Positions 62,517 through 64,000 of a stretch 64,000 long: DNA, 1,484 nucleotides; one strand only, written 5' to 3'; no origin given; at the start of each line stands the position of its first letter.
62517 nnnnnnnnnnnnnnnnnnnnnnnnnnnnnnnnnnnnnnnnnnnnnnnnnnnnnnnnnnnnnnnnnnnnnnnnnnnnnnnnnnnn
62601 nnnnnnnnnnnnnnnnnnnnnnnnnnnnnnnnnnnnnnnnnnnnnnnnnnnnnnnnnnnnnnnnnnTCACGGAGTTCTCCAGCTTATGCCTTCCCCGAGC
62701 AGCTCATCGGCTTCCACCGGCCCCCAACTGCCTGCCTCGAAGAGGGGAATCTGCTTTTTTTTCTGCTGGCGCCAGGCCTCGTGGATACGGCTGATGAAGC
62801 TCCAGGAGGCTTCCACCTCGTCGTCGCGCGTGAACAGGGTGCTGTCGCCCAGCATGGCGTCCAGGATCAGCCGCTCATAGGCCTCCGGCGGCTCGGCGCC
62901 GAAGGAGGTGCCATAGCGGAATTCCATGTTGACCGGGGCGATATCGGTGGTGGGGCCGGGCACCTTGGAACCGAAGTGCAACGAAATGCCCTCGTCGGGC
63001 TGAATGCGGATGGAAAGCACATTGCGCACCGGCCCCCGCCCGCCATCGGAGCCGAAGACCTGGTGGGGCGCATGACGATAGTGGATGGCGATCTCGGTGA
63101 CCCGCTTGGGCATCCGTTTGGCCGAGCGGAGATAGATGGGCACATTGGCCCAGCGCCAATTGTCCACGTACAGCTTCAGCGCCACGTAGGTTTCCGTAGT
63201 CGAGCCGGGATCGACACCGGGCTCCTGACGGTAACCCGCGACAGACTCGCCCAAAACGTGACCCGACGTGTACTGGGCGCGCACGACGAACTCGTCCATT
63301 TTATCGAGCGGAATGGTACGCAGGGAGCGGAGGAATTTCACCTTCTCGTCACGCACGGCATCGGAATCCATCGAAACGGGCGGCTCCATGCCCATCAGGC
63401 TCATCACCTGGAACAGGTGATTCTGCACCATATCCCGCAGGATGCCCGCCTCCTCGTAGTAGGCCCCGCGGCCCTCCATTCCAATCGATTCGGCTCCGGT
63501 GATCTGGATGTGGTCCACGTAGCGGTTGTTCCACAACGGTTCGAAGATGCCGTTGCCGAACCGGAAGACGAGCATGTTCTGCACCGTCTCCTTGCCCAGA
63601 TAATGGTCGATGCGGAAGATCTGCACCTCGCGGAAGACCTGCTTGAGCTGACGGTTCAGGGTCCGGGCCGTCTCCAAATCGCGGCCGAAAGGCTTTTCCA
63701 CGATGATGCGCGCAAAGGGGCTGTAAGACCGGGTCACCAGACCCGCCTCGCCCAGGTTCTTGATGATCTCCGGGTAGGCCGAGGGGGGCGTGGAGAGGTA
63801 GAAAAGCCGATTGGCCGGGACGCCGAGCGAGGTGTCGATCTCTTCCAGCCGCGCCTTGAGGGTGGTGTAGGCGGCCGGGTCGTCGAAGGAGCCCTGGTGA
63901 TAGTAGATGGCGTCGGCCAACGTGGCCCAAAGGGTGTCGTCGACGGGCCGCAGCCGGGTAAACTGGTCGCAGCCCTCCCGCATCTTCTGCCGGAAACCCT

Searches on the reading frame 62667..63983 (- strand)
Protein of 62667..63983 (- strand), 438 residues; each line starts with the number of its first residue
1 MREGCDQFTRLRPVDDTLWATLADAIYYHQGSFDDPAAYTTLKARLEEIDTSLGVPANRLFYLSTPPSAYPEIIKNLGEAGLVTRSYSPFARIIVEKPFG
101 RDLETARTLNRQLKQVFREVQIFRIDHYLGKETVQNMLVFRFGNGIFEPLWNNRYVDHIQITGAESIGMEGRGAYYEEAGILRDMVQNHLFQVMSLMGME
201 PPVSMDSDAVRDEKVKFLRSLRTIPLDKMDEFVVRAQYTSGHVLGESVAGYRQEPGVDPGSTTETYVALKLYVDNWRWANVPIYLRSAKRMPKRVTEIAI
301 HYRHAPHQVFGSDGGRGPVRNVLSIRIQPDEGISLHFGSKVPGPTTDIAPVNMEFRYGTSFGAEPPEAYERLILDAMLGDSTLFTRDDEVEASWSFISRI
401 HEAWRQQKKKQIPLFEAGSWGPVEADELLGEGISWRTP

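Call 69: search_protein_families(library=pfam, proteins=[window:62667-63983:-], max_evalue=0.0001)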
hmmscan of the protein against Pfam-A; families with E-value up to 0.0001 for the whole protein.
window:62667-63983:- (438 aa): 2 families
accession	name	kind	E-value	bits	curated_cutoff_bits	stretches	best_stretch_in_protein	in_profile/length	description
PF02781.21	G6PD_C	-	1.7e-119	398.8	27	1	138-431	1-290/296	Glucose-6-phosphate dehydrogenase, C-terminal domain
PF00479.28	G6PD_N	-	9.8e-42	144.1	22.1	1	12-136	61-183/183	Glucose-6-phosphate dehydrogenase, NAD binding domain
